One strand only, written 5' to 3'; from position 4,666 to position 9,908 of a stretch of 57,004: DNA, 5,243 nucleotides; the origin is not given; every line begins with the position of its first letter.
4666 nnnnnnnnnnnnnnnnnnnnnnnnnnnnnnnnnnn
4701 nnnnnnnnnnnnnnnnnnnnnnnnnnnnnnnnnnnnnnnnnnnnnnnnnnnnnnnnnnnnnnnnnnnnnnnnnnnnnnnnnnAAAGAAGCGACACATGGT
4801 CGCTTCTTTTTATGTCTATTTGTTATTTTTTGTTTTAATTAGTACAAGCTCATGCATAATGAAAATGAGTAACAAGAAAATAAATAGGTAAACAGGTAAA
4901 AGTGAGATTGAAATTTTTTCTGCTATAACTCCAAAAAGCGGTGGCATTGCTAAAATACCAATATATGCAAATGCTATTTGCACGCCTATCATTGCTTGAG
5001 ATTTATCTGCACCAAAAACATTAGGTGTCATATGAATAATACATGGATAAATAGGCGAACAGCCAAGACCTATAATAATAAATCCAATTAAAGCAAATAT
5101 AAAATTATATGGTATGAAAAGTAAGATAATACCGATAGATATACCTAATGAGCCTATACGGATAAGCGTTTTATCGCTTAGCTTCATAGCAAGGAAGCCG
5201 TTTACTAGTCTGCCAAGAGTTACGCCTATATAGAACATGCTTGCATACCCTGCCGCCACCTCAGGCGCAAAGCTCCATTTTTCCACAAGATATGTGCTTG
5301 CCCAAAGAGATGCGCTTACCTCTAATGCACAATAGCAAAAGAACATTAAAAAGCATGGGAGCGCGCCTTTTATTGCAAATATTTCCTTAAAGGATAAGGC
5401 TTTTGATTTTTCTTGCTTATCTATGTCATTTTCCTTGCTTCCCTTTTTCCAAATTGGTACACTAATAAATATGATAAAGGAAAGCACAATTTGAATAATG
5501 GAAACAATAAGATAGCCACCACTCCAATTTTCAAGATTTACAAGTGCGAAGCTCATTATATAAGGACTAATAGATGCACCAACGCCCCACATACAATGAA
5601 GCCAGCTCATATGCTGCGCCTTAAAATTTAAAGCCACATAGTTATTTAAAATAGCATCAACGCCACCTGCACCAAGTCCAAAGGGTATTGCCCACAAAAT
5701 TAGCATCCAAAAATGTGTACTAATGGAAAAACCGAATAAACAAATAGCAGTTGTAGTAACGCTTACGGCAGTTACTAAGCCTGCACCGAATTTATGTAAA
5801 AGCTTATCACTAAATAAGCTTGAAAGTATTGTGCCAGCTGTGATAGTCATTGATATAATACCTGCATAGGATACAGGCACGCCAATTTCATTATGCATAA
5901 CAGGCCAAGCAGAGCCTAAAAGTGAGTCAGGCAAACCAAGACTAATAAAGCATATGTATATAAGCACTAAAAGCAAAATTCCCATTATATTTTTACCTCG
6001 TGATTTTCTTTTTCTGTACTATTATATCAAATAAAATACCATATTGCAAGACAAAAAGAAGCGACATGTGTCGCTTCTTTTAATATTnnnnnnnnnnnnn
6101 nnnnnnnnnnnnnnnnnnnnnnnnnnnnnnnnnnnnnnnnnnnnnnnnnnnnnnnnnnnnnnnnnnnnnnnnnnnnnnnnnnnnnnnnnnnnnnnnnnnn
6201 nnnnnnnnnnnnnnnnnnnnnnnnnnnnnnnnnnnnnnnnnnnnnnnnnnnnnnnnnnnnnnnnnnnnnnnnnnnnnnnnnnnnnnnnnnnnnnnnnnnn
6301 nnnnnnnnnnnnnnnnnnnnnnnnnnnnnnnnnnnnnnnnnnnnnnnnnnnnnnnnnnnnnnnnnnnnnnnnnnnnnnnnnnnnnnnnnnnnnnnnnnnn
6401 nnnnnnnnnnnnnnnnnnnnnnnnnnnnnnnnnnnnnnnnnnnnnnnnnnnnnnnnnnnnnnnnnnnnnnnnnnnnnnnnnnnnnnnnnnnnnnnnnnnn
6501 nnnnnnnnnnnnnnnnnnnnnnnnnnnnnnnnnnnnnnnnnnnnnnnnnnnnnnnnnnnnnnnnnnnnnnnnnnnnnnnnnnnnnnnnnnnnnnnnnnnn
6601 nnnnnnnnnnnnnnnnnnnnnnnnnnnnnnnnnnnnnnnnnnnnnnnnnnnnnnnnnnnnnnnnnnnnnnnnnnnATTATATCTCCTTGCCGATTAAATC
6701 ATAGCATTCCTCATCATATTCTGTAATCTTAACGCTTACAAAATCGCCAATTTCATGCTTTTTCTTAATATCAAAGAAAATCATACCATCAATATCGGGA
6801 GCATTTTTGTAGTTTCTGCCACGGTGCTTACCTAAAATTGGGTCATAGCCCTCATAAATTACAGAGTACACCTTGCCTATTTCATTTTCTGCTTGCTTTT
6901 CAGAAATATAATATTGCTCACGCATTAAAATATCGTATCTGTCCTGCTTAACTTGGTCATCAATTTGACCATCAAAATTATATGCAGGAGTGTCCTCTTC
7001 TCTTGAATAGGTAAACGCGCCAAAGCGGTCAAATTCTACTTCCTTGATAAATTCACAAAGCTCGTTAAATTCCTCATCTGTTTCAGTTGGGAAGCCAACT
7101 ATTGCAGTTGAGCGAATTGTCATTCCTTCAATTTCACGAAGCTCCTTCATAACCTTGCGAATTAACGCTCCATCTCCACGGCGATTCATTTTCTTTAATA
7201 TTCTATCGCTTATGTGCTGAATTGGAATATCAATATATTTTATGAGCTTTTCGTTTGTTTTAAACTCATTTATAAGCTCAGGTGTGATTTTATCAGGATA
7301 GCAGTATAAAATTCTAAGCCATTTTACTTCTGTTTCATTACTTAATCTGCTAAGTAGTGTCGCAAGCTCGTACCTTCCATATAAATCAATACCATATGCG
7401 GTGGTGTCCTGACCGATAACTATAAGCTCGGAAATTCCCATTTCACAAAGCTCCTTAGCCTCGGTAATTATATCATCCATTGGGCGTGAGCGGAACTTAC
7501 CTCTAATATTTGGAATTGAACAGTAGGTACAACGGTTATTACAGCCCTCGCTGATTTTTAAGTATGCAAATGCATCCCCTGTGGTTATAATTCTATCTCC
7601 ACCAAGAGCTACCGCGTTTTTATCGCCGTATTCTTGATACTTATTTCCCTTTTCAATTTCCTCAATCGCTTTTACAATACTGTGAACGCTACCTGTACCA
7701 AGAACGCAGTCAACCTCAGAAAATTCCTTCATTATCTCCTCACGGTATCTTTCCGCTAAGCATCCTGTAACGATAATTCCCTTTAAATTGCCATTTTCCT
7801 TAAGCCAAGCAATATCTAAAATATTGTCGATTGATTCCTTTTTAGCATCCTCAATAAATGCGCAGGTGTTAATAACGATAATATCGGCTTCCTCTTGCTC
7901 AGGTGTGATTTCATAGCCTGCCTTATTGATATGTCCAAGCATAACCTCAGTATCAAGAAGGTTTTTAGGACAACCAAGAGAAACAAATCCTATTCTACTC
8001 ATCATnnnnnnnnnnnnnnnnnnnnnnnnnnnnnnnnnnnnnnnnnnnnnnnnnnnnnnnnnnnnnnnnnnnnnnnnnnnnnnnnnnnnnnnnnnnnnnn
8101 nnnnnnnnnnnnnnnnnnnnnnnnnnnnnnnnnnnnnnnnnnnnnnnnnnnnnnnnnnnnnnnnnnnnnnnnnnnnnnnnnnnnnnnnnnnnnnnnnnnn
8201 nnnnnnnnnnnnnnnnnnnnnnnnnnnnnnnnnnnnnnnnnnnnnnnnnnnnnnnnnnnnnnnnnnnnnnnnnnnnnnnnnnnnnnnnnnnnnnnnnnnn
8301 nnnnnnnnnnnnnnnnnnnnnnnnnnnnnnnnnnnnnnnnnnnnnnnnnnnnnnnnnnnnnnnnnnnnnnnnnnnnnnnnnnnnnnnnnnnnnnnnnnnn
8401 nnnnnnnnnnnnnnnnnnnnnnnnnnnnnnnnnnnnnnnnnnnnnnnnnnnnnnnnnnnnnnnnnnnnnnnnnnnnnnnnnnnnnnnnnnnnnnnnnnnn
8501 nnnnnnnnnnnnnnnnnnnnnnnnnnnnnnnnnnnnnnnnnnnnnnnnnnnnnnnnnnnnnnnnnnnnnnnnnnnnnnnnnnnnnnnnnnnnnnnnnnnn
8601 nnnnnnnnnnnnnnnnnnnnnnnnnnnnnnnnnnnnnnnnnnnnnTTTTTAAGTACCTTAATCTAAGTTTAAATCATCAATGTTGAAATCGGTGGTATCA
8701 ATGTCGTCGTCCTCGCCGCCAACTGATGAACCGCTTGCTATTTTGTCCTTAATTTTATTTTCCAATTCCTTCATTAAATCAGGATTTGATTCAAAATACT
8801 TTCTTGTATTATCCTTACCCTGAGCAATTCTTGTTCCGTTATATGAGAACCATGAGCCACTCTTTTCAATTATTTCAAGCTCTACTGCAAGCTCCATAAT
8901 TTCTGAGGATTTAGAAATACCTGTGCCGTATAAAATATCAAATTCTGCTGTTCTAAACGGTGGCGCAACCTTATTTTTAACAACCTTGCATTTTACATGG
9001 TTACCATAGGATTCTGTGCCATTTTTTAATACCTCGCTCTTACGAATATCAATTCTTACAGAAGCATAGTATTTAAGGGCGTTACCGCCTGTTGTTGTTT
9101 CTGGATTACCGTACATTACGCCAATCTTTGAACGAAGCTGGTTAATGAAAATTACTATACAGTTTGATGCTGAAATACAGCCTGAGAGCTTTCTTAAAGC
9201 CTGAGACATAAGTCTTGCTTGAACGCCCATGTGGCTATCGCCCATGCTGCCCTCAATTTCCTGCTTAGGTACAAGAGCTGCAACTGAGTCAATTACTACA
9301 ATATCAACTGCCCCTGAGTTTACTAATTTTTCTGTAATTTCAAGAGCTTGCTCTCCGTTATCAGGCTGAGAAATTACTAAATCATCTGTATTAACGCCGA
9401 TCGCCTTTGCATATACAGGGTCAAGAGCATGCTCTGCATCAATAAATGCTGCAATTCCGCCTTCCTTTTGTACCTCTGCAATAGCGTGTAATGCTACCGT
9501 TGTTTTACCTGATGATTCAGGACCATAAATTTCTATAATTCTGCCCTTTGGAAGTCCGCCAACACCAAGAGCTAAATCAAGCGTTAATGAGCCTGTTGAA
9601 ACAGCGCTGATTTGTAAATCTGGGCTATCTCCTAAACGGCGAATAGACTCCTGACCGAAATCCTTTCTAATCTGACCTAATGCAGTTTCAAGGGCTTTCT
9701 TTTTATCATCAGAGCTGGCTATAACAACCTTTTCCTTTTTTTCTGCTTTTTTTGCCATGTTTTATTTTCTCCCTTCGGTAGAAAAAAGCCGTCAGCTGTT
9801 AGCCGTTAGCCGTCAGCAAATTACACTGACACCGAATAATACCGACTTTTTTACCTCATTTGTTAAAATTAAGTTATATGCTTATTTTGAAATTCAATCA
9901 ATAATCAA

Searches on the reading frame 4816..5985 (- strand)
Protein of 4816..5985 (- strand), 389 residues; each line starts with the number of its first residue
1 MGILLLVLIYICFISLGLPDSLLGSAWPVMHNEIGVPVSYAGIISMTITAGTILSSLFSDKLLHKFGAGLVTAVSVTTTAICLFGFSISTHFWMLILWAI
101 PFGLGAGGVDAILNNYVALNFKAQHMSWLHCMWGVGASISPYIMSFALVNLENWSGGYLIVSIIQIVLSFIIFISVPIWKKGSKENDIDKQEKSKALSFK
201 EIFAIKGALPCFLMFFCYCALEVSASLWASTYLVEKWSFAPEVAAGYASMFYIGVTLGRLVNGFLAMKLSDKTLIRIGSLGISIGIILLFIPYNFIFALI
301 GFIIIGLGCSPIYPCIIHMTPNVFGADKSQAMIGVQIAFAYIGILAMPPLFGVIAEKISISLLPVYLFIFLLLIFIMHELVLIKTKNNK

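Call 10: search_protein_families(library=pfam, proteins=[window:4816-5985:-], max_evalue=0.01)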
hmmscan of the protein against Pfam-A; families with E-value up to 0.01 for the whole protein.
window:4816-5985:- (389 aa): 1 family
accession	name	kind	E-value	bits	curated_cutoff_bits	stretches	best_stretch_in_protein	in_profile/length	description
PF07690.21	MFS_1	-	7.2e-31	107.8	33.4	2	10-238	2-235/347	Major Facilitator Superfamily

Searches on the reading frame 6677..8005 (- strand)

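Call 10: search_protein_families(library=pfam, proteins=[window:6677-8005:-], max_evalue=0.01)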
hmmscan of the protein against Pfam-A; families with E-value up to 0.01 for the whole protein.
window:6677-8005:- (442 aa): 3 families
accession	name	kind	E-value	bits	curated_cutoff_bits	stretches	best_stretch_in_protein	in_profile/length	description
PF00919.26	UPF0004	-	8.4e-29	99.9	27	1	5-103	2-98/98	Uncharacterized protein family UPF0004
PF04055.27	Radical_SAM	-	3.2e-25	89.7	29.5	1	150-320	2-166/166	Radical SAM superfamily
PF18693.7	TRAM_2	-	1.6e-13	51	27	1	376-440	1-61/63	TRAM domain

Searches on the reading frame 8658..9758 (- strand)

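Call 10: search_protein_families(library=pfam, proteins=[window:8658-9758:-], max_evalue=0.01)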
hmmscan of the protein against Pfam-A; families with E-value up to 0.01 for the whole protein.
window:8658-9758:- (366 aa): 8 families
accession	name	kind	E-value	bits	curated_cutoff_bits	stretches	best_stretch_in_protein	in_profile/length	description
PF00154.27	RecA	-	2.1e-137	457.2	27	1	21-282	1-262/262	recA bacterial DNA recombination protein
PF21096.2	RecA_C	-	2.2e-24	85.8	27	1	286-340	2-56/57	RecA C-terminal domain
PF08423.17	Rad51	-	9.7e-10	38.6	22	1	50-242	5-213/244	Rad51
PF06745.19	ATPase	-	2.8e-06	27.3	26.6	1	54-210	2-166/231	KaiC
PF13481.12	AAA_25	-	0.00013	22.1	27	0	67-96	28-57/195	AAA domain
PF13479.12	AAA_24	-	0.00014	22.2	27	1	75-163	5-77/195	AAA domain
PF01637.24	ATPase_2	-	0.00016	22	33.2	1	73-120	21-68/225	ATPase domain predominantly from Archaea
PF00004.35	AAA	-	0.00072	20.4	21.2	1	77-203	3-105/131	ATPase family associated with various cellular activities (AAA)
